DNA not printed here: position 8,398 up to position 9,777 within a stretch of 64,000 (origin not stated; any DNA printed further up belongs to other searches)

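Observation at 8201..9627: PilZ c-di-GMP receptor gene overlapped (GTGA) with a FadL/PorV-like outer-membrane barrel gene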

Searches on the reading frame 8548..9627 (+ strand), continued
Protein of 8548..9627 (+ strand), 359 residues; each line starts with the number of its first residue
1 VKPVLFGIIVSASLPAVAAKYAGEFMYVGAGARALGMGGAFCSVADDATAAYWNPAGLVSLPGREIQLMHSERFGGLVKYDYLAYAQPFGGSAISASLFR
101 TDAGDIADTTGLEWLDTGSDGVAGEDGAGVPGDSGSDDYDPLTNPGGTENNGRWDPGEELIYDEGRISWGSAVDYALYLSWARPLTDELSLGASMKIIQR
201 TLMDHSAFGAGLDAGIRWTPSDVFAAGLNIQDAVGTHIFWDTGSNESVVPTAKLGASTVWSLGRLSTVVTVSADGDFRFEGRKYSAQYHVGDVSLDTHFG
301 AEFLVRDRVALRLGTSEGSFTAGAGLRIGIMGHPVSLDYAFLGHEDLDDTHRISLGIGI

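Call 22: search_protein_families(library=pfam, proteins=[L007:7644-7943:+, L016:5540-5839:+, L012:2512-2796:+, L013:4415-4720:+, L032:5412-5843:+, L035:5512-5835:+, L020:5543-5929:+, L075:5533-5820:+, L046:5419-5853:+, L028:5396-5836:+], max_evalue=0.1)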
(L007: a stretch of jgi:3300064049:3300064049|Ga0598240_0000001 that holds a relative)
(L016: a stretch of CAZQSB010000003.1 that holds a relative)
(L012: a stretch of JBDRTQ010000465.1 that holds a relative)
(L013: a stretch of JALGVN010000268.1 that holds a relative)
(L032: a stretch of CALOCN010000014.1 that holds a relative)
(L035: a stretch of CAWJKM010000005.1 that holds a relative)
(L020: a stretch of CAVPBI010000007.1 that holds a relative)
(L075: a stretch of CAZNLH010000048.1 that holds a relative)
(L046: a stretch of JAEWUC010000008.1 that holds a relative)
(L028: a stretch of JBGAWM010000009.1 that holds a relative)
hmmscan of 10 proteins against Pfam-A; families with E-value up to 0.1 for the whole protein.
L007:7644-7943:+ (99 aa): 0 families

L016:5540-5839:+ (99 aa): 0 families

L012:2512-2796:+ (94 aa): 0 families

L013:4415-4720:+ (101 aa): 0 families

L032:5412-5843:+ (143 aa): 1 family
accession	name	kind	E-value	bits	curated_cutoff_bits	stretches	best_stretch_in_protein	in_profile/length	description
PF07238.19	PilZ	-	2e-11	44.6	22.5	1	16-127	1-100/102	PilZ domain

L035:5512-5835:+ (107 aa): 0 families

L020:5543-5929:+ (128 aa): 0 families

L075:5533-5820:+ (95 aa): 0 families

L046:5419-5853:+ (144 aa): 7 families
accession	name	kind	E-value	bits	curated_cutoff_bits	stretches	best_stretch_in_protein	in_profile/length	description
PF07690.21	MFS_1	-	0.0025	17.2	33.4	1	35-121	237-325/347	Major Facilitator Superfamily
PF00335.26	Tetraspanin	-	0.0046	17.1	32.1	1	38-141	8-125/225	Tetraspanin family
PF05814.16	Ac76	-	0.015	15.8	22.5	0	15-66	4-55/83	Orf76 (Ac76)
PF21741.2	DUF6867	-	0.019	15.9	27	1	35-117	4-83/106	Domain of unknown function (DUF6867)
PF04277.18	OAD_gamma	-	0.055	14.6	27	0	36-55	7-26/76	Oxaloacetate decarboxylase, gamma chain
PF12669.12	FeoB_associated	-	0.061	14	27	0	101-121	7-27/44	FeoB-associated Cys-rich membrane protein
PF05753.20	TRAP_beta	-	0.075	12.9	22.4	0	89-122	142-175/178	Translocon-associated protein beta (TRAPB)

L028:5396-5836:+ (146 aa): 0 families

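Call 23: search_protein_families(library=ncbifam, proteins=[L007:4038-7619:+, L015:1785-5492:+, L050:1550-5872:+, L068:7-5640:+, L021:3236-5857:+, L007:7644-7943:+, L007:9110-10438:+], max_evalue=0.001)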
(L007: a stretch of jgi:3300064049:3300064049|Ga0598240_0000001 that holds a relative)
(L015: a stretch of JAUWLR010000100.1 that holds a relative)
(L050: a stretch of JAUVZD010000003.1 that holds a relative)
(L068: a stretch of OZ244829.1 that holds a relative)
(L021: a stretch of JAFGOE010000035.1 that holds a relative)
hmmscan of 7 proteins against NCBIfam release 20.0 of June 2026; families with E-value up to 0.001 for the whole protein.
L007:4038-7619:+ (1193 aa): 8 families
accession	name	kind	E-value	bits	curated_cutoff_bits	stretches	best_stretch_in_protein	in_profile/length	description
NF033707.1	T9SS_sortase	equivalog_domain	4.2e-21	74.4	420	3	478-604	616-731/1095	type IX secretion system sortase PorU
TIGR03900.1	prc_long_Delta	hypoth_equivalog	1.7e-13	49.5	660.95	2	824-905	674-757/973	MXAN_5808 family serine peptidase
NF052324.1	PorU_rel_Nterm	equivalog_domain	5.6e-10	38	450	1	455-611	620-771/879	putative type IX secretion system sortase PorU2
NF038112.1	myxo_dep_M36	subfamily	1.1e-08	32.7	1500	0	1057-1103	1138-1184/1604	myxosortase-dependent M36 family metallopeptidase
NF009276.0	PRK12633.1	equivalog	2e-05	24.5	383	1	1100-1179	99-180/234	flagellar basal body rod modification protein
NF005176.1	PRK06655.1-1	equivalog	0.0001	22.3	230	1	1128-1179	97-148/197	flagellar hook assembly protein FlgD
NF038128.1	choice_anch_J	domain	0.00026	21.2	30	1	933-1083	3-160/162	choice-of-anchor J domain-containing protein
TIGR04183.1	Por_Secre_tail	domain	0.00027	20.8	23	1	1111-1191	3-71/72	T9SS type A sorting domain-containing protein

L015:1785-5492:+ (1235 aa): 8 families
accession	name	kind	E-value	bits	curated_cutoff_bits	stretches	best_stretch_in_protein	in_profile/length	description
NF033707.1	T9SS_sortase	equivalog_domain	6.5e-25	87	420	3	1144-1224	994-1079/1095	type IX secretion system sortase PorU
NF038128.1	choice_anch_J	domain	8.5e-10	39.1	30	1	974-1125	4-162/162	choice-of-anchor J domain-containing protein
NF052324.1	PorU_rel_Nterm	equivalog_domain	1.2e-08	33.7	450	1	393-646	518-770/879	putative type IX secretion system sortase PorU2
NF005176.1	PRK06655.1-1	equivalog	4.2e-07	30.1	230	1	1171-1219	98-146/197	flagellar hook assembly protein FlgD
TIGR04183.1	Por_Secre_tail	domain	5.4e-07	29.5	23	1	1153-1233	3-71/72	T9SS type A sorting domain-containing protein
TIGR03900.1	prc_long_Delta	hypoth_equivalog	2.1e-06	26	660.95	0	849-902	657-713/973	MXAN_5808 family serine peptidase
NF052323.1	T9SSA_dep_M6i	equivalog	2.6e-06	25.7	600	1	1151-1222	960-1026/1043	T9SS-dependent M6-like inactivated metalloprotease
NF038112.1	myxo_dep_M36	subfamily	5.8e-05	20.4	1500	0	1097-1126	1138-1167/1604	myxosortase-dependent M36 family metallopeptidase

L050:1550-5872:+ (1440 aa): 7 families
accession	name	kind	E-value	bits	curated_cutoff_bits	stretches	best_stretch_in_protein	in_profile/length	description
NF033707.1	T9SS_sortase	equivalog_domain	3.9e-128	428.8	420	1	306-1438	5-1094/1095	type IX secretion system sortase PorU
NF052324.1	PorU_rel_Nterm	equivalog_domain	4.5e-40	137.6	450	2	309-857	33-561/879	putative type IX secretion system sortase PorU2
NF005176.1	PRK06655.1-1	equivalog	5.6e-08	32.9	230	1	1358-1428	84-155/197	flagellar hook assembly protein FlgD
TIGR04183.1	Por_Secre_tail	domain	2.8e-05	24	23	1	1353-1427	3-64/72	T9SS type A sorting domain-containing protein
NF009277.0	PRK12634.1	equivalog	0.00047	20.3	333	1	1334-1418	82-169/221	flagellar basal body rod modification protein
NF052323.1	T9SSA_dep_M6i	equivalog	0.00057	17.9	600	1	1353-1439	962-1042/1043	T9SS-dependent M6-like inactivated metalloprotease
NF009452.0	PRK12812.1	equivalog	0.00058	19.2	258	1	1364-1435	145-220/289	flagellar basal body rod modification protein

L068:7-5640:+ (1877 aa): 9 families
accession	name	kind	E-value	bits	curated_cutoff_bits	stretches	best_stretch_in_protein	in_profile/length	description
NF033707.1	T9SS_sortase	equivalog_domain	6.4e-126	421.4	420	3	455-1002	327-861/1095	type IX secretion system sortase PorU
NF052324.1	PorU_rel_Nterm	equivalog_domain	5.6e-52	177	450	2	450-883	354-776/879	putative type IX secretion system sortase PorU2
NF052323.1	T9SSA_dep_M6i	equivalog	2.2e-10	39.2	600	1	1777-1873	949-1039/1043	T9SS-dependent M6-like inactivated metalloprotease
TIGR04183.1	Por_Secre_tail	domain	3.4e-08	33.3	23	1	1789-1861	2-62/72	T9SS type A sorting domain-containing protein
NF005176.1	PRK06655.1-1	equivalog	1.1e-07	31.9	230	1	1796-1865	85-155/197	flagellar hook assembly protein FlgD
NF052228.1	T9SS_PorZ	equivalog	1.4e-07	30.4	260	1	1789-1858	676-741/757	type IX secretion system anionic LPS delivery protein PorZ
NF009276.0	PRK12633.1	equivalog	2.3e-05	24.2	383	1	1797-1866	118-188/234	flagellar basal body rod modification protein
NF009452.0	PRK12812.1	equivalog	0.00013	21.3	258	1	1808-1866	152-214/289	flagellar basal body rod modification protein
NF009453.0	PRK12813.1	equivalog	0.0004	20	264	1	1796-1869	112-183/223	flagellar basal body rod modification protein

L021:3236-5857:+ (873 aa): 4 families
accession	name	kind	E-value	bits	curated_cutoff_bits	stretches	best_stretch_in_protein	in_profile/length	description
NF003810.1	PRK05399.1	equivalog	0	1103.2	480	1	11-809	2-793/793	DNA mismatch repair protein MutS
TIGR01070.1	mutS1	equivalog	5.3e-303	1007.5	641.7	1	11-867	2-838/840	DNA mismatch repair protein MutS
NF052383.1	ATPase_KamC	equivalog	1e-55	189.5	300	1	304-748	14-435/508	lysine 5,6-aminomutase reactivase ATPase KamC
TIGR01069.2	mutS2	equivalog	1.8e-51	175.4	400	1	302-806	21-512/790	endonuclease MutS2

L007:7644-7943:+ (99 aa): 0 families

L007:9110-10438:+ (442 aa): 0 families

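Call 38: predict_structure(alignment_id=A2)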
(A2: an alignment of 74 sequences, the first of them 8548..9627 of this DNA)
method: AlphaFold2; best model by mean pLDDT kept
length: 359 residues; sequences in the alignment: 74
mean_pLDDT: 85.2   pTM: 0.77
mean pLDDT of the five models: 85.2, 84.1, 81.0, 79.9, 77.3
residues with pLDDT >= 90: 208; 70-90: 92; 50-70: 33; < 50: 26
segments of 3 or more residues with pLDDT < 50: 1-3, 10-24, 127-134
pLDDT, mean of each block of 10 residues (from residue 1): 51 43 57 93 94 95 96 85 96 96 86 80 56 50 66 80 88 93 98 95 91 97 96 90 88 96 89 91 79 92 95 94 96 96 85 96
secondary structure, 60 per line:
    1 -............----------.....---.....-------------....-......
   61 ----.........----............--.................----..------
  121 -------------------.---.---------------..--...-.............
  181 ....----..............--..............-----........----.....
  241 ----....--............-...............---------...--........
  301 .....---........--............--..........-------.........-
elements in order: H2-13 H24-28 H32-36 H50-53 H55-60 E65-73 E78-89 E92-108 E168-184 E189-202 E205-218 E224-231 E236-240 E245-248 E251-262 E267-278 E288-290 E293-305 E309-316 E319-330 E333-342 E350-358

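Call 40: fold_search(model_id=the predicted structure, library=pdb)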
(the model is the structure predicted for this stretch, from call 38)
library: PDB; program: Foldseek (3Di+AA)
matches with E <= 10: 1242; with E <= 0.001: 151
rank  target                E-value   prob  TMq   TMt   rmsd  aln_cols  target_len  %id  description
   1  8gl6_F                2.9e-12  1.00  0.64  0.63   8.7       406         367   16  The Type 9 Secretion System in vitro assembled, RemA-CTD substrate bound complex (released 2024-01-31)
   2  3bry_A                1.1e-09  1.00  0.54  0.50  10.4       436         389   14  Crystal structure of the Ralstonia pickettii toluene transporter TbuX (released 2008-06-10)
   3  6h3i_F                1.7e-09  1.00  0.64  0.66   6.4       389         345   15  Structural snapshots of the Type 9 protein translocon (released 2018-11-07)
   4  6z34                  2.0e-08  1.00  0.49  0.47  10.6       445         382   12  CymD monoaromatic hydrocarbon channel (released 2020-11-04)
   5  9hiv_F                2.5e-08  1.00  0.41  0.37  10.0       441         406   13  BamADG components of the Bacteroides thetaiotaomicron BAM machinery (released 2025-08-27)
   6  3bs0_A                3.2e-08  1.00  0.53  0.46  10.2       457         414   13  Crystal structure of the P. putida toluene transporter TodX (released 2008-06-10)
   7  2f1c                  4.3e-08  1.00  0.44  0.58   7.1       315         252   10  Crystal structure of the monomeric porin OmpG (released 2006-06-27)
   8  3brz                  6.2e-08  1.00  0.49  0.44  11.4       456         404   12  Crystal structure of the Pseudomonas putida toluene transporter TodX (released 2008-06-10)
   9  2r89_A                7.7e-08  1.00  0.49  0.48   9.3       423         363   11  Crystal structure of the long-chain fatty acid transporter FadL mutant delta N3 (released 2008-09-23)
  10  6z38                  8.2e-08  1.00  0.51  0.45  11.0       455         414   11  TodX deltaS2S3 mutant monoaromatic hydrocarbon channel (released 2020-11-04)
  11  3pgu                  1.0e-07  1.00  0.48  0.43  10.8       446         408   12  Phe3Glu mutant of EcFadL (released 2011-05-25)
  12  6z37                  1.1e-07  1.00  0.47  0.41  11.0       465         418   11  TodX monoaromatic hydrocarbon channel deltaS2 mutant (released 2020-11-04)
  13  9h80_M                1.8e-07  1.00  0.41  0.38  18.8       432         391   13  Structure of the outer membrane exopolysaccharide transporter PelBC (released 2025-06-11)
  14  3dwo                  2.8e-07  1.00  0.47  0.39  11.8       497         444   12  Crystal structure of a Pseudomonas aeruginosa FadL homologue (released 2008-12-16)
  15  2r88_A                3.7e-07  1.00  0.48  0.47   9.6       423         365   11  Crystal structure of the long-chain fatty acid transporter FadL mutant delta S3 kink (released 2008-09-23)
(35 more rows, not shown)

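Call 42: find_encoding_contigs(protein=P0072, flank=6000, max_places=1)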
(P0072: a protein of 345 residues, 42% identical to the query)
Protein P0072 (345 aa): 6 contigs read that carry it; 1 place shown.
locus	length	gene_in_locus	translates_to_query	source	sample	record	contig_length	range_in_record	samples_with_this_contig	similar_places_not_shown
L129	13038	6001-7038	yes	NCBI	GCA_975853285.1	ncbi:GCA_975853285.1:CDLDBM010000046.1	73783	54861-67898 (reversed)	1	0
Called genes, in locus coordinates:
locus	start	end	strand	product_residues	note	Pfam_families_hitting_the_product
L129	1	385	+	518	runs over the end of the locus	PF00171:Aldedh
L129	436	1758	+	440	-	PF01512:Complex1_51K, PF10531:SLBB, PF13534:Fer4_17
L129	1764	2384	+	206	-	PF00936:BMC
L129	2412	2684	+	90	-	PF03319:EutN_CcmL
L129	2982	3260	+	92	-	PF00216:Bac_DNA_binding, PF18291:HU-HIG (weak), PF18289:HU-CCDC81_euk_2 (weak)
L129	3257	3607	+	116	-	-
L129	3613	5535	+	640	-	PF08206:OB_RNB, PF17876:CSD2, PF00773:RNB, PF00575:S1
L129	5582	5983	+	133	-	PF07238:PilZ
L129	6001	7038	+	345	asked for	PF03687:UPF0164 (weak)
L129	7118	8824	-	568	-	PF23473:LysM3_LYK4_5 (faint), PF01464:SLT, PF23446:LysM1_NFP_LYK (faint), PF01476:LysM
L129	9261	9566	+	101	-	-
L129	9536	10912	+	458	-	PF13432:TPR_16 (weak), PF14559:TPR_19, PF13432:TPR_16 (weak), PF14559:TPR_19, PF00515:TPR_1 (weak), PF13371:TPR_9 (weak), PF13414:TPR_11, PF13431:TPR_17 (weak), +15 more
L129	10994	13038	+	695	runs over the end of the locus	PF13620:CarboxypepD_reg (faint), PF08308:PEGA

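Call 43: find_encoding_contigs(protein=P0068, flank=6000, max_places=1)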
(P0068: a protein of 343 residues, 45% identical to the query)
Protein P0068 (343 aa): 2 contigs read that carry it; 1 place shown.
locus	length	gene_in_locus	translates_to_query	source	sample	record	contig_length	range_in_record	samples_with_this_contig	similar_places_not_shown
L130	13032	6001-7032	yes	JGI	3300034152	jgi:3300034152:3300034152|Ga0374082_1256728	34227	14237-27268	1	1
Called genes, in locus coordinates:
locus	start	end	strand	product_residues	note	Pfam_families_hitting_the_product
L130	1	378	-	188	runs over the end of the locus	-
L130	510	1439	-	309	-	-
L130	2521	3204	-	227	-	PF03692:CxxCxxCC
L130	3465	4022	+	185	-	PF07638:Sigma70_ECF, PF04542:Sigma70_r2, PF08281:Sigma70_r4_2, PF04545:Sigma70_r4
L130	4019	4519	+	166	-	PF13490:zf-HC2 (weak)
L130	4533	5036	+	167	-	-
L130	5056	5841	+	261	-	PF00459:Inositol_P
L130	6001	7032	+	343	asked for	-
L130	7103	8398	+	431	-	-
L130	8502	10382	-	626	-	PF01464:SLT, PF01476:LysM, PF23473:LysM3_LYK4_5 (faint), PF23577:LysM_RLK (faint), PF01476:LysM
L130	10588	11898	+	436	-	PF00860:Xan_ur_permease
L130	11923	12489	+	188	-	-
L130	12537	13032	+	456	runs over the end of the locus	-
